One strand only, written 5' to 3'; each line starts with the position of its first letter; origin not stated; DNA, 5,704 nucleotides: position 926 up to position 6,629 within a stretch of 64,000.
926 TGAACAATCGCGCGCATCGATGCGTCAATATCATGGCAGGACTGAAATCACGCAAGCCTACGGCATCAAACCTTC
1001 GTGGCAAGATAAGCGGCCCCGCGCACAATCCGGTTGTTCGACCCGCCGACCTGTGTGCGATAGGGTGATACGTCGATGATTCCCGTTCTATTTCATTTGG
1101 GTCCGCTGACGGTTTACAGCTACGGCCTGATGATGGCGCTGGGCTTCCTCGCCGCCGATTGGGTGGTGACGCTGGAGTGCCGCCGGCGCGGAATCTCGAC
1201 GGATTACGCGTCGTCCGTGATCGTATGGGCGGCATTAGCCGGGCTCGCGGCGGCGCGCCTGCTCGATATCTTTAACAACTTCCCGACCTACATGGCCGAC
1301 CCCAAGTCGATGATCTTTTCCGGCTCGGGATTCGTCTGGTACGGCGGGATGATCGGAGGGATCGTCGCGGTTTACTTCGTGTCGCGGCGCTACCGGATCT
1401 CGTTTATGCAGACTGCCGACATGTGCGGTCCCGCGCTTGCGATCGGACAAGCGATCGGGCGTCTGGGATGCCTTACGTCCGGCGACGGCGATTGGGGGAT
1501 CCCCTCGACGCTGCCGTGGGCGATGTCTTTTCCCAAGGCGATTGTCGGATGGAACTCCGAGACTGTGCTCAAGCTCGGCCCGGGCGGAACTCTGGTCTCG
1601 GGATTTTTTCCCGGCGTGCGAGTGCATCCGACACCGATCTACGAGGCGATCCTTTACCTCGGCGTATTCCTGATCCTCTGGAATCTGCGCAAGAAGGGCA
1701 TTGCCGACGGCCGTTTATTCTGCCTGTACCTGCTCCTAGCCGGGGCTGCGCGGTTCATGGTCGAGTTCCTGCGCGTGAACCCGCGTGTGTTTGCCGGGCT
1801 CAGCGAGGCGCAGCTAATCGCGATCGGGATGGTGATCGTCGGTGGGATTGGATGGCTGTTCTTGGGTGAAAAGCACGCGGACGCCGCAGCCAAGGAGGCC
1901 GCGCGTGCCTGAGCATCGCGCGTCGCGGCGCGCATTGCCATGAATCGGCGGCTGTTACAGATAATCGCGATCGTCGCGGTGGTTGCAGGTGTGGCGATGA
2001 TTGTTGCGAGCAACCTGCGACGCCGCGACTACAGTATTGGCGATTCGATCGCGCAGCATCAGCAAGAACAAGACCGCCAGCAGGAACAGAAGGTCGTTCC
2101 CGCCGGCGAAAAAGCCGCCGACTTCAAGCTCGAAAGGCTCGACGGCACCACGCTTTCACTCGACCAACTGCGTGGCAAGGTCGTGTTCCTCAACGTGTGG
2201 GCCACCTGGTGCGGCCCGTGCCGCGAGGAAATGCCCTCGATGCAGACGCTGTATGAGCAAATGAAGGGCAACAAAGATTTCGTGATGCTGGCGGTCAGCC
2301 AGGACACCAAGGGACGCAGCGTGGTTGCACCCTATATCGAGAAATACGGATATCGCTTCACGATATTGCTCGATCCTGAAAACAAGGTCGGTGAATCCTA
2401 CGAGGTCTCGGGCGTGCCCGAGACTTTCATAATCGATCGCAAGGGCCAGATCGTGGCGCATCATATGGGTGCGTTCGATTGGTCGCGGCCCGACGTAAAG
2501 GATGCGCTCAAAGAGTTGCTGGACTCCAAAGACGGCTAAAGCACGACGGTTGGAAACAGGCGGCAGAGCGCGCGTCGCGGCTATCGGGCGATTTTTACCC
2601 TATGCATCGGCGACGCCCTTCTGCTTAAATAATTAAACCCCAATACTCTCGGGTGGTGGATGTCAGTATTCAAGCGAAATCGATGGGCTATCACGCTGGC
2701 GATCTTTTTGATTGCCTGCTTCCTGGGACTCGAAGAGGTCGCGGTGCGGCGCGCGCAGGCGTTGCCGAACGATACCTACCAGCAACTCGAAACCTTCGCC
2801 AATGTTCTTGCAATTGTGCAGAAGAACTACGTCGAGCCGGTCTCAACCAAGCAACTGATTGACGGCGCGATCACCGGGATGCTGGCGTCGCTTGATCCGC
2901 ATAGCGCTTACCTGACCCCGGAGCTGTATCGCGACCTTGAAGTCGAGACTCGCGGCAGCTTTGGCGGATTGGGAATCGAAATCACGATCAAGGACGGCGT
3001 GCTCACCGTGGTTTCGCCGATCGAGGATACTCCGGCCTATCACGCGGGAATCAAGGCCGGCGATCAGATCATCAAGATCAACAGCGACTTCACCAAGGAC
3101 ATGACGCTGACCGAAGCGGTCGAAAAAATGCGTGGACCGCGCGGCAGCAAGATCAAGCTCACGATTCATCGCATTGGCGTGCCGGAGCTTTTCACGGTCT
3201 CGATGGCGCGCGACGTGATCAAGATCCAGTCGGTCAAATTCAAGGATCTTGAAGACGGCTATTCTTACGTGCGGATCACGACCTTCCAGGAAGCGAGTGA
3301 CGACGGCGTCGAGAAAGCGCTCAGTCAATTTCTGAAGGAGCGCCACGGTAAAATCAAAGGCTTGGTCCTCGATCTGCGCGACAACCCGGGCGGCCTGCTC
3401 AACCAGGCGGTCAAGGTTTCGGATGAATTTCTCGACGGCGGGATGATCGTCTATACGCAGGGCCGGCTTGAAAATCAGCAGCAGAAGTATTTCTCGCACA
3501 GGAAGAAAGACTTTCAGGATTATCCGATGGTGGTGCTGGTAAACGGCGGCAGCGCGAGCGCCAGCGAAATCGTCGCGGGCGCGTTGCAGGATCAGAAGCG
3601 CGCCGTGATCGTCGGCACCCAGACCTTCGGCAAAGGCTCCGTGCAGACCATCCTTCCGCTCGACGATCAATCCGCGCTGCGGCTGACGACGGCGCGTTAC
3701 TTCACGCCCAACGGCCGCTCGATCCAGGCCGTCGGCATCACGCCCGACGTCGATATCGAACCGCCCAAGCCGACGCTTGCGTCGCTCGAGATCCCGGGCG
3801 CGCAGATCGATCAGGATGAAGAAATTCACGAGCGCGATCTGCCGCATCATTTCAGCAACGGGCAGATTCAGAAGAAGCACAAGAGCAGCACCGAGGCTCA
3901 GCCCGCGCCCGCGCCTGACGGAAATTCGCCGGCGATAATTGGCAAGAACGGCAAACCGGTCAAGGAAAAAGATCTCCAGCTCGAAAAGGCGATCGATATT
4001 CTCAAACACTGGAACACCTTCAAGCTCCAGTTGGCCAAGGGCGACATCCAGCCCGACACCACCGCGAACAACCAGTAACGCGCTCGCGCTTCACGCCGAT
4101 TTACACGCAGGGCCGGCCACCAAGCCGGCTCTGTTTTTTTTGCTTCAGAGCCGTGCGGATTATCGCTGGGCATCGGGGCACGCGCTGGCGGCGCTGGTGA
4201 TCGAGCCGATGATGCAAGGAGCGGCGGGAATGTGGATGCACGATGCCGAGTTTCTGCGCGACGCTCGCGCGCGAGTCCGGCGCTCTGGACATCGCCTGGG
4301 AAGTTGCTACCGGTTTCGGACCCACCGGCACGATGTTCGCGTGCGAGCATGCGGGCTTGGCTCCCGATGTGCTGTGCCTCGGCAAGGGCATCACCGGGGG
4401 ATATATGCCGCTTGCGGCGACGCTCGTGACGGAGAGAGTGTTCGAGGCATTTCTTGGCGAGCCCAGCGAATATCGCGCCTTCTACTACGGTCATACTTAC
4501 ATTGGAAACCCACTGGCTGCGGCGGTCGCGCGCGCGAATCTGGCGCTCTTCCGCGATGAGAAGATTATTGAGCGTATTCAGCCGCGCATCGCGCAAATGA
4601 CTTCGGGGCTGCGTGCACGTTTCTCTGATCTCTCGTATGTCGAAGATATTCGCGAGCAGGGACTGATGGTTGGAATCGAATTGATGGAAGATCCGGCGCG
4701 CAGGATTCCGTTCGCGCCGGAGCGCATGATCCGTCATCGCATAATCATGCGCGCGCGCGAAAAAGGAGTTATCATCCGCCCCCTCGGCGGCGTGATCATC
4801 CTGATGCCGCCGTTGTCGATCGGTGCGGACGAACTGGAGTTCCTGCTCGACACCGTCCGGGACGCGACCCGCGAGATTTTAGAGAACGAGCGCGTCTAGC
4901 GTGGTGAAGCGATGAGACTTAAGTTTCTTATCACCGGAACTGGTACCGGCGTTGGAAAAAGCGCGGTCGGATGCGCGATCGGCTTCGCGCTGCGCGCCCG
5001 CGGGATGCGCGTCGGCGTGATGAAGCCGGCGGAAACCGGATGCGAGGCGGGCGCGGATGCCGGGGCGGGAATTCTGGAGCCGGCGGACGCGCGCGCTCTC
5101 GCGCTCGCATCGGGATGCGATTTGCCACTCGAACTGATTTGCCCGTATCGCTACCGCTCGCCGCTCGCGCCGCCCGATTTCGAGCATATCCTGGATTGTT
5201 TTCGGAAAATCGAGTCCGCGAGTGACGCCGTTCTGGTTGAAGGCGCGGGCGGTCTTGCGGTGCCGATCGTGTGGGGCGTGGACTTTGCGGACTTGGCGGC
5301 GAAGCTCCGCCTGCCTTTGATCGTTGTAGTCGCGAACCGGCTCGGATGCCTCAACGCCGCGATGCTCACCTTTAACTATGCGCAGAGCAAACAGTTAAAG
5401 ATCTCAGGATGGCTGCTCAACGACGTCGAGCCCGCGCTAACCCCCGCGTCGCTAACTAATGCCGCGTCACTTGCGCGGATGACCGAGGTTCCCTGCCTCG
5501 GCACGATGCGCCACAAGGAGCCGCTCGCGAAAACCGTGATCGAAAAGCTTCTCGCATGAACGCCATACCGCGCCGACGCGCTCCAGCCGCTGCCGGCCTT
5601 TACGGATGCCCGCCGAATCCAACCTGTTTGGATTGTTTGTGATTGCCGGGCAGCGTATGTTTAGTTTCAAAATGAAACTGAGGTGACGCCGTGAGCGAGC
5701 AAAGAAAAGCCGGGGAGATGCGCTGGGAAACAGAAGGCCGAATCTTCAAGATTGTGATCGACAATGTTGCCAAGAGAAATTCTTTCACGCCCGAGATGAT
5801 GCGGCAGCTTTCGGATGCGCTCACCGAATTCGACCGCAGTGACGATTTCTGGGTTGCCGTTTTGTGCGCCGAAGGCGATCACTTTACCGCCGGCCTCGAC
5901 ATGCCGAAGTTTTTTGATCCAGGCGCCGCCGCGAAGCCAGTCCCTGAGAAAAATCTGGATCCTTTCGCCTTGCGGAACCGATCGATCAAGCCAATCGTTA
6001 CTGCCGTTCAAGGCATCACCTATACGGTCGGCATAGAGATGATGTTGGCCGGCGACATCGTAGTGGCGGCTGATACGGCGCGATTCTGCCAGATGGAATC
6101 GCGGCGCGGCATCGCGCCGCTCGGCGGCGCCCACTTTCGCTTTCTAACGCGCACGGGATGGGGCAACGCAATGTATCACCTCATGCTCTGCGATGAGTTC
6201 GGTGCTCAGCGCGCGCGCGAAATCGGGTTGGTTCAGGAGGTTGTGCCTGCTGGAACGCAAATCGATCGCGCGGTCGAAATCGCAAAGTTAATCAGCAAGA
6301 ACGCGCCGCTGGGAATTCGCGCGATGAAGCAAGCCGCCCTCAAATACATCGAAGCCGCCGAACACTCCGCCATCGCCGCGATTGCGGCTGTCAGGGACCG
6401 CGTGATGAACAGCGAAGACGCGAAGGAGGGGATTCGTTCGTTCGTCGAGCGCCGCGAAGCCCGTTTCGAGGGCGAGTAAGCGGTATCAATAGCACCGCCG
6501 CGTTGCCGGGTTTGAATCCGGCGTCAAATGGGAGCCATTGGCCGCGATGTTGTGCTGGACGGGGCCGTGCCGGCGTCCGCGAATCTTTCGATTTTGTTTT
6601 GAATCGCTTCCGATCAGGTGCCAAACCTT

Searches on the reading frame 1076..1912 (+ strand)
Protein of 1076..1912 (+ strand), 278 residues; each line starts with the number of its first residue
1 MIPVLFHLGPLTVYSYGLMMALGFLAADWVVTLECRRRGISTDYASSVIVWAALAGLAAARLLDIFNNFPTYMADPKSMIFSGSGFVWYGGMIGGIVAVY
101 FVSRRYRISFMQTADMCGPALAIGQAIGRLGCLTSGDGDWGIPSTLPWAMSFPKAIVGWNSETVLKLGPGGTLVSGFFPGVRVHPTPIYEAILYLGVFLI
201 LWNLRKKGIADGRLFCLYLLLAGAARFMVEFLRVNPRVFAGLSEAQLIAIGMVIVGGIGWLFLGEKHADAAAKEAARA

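Call 47: search_protein_families(library=pfam, proteins=[window:1076-1912:+], max_evalue=0.0001)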
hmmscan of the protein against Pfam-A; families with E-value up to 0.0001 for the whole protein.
window:1076-1912:+ (278 aa): 1 family
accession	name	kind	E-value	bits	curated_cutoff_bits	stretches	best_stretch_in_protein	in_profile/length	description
PF01790.23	LGT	-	2.8e-53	181.1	24.9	1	3-260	1-238/240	Prolipoprotein diacylglyceryl transferase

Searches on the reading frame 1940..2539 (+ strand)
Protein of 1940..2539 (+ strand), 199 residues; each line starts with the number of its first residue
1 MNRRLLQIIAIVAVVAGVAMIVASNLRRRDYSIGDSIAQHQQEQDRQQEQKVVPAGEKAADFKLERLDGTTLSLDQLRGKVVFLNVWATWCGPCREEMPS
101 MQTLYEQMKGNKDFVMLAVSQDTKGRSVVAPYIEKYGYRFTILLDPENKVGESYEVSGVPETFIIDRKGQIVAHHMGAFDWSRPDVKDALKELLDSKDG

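Call 47: search_protein_families(library=pfam, proteins=[window:1940-2539:+], max_evalue=0.0001)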
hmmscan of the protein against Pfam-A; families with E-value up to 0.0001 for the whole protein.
window:1940-2539:+ (199 aa): 5 families
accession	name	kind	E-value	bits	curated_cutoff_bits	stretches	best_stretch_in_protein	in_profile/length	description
PF00578.27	AhpC-TSA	-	3.5e-29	101.7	26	1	56-173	2-123/124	AhpC/TSA family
PF08534.16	Redoxin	-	1.3e-27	96.8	26.6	1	55-190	2-148/148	Redoxin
PF13905.12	Thioredoxin_8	-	9.7e-15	55.1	27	1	79-171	1-94/94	Thioredoxin-like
PF00085.26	Thioredoxin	-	2.7e-09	37.4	23.5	1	80-124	19-61/103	Thioredoxin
PF13098.12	Thioredoxin_2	-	3.8e-06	27.6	27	1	78-178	4-94/104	Thioredoxin-like domain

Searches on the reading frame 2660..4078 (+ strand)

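Call 47: search_protein_families(library=pfam, proteins=[window:2660-4078:+], max_evalue=0.0001)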
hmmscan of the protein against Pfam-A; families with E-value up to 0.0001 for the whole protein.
window:2660-4078:+ (472 aa): 5 families
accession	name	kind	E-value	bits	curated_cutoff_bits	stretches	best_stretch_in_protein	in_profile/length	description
PF03572.23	Peptidase_S41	-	1.3e-58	197.6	24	1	202-365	3-164/165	Peptidase family S41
PF22694.1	CtpB_N-like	-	2.2e-11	44.5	27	1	32-86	27-82/85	Activating protease CtpB N-terminal domain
PF00595.29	PDZ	-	3.3e-11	43.8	23.2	1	100-169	8-80/81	PDZ domain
PF17820.7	PDZ_6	-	1.3e-10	41.3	27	1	117-171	2-54/54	PDZ domain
PF13180.12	PDZ_2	-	9.6e-10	39.1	27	1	102-181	1-79/80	PDZ domain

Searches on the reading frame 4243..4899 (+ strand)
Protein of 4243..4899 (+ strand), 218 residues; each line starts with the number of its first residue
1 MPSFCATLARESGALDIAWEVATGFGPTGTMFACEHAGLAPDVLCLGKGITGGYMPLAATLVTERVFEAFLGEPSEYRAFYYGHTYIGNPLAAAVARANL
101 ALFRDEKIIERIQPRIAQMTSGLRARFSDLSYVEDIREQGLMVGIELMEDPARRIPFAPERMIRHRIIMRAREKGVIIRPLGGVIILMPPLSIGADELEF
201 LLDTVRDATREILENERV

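Call 47: search_protein_families(library=pfam, proteins=[window:4243-4899:+], max_evalue=0.0001)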
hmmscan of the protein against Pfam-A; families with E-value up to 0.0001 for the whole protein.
window:4243-4899:+ (218 aa): 1 family
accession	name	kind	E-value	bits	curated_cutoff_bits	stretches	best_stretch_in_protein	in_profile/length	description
PF00202.27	Aminotran_3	-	4.6e-46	157.7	30.5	1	6-207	217-401/403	Aminotransferase class-III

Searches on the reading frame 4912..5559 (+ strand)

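Call 47: search_protein_families(library=pfam, proteins=[window:4912-5559:+], max_evalue=0.0001)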
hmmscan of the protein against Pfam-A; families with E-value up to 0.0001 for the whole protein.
window:4912-5559:+ (215 aa): 2 families
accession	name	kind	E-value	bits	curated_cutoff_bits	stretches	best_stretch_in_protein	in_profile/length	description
PF13500.12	AAA_26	-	8.4e-28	98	27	1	5-206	3-195/198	AAA domain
PF01656.29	CbiA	-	9.7e-11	42.2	25.4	1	6-212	2-122/125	CobQ/CobB/MinD/ParA nucleotide binding domain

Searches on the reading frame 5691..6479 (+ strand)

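Call 47: search_protein_families(library=pfam, proteins=[window:5691-6479:+], max_evalue=0.0001)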
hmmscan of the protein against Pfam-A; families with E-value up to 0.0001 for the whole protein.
window:5691-6479:+ (262 aa): 2 families
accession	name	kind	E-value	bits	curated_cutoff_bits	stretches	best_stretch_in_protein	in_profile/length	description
PF00378.25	ECH_1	-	1e-41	143.4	27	1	14-261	2-250/251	Enoyl-CoA hydratase/isomerase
PF16113.10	ECH_2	-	1.7e-12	48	27.2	1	21-252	4-239/335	Enoyl-CoA hydratase/isomerase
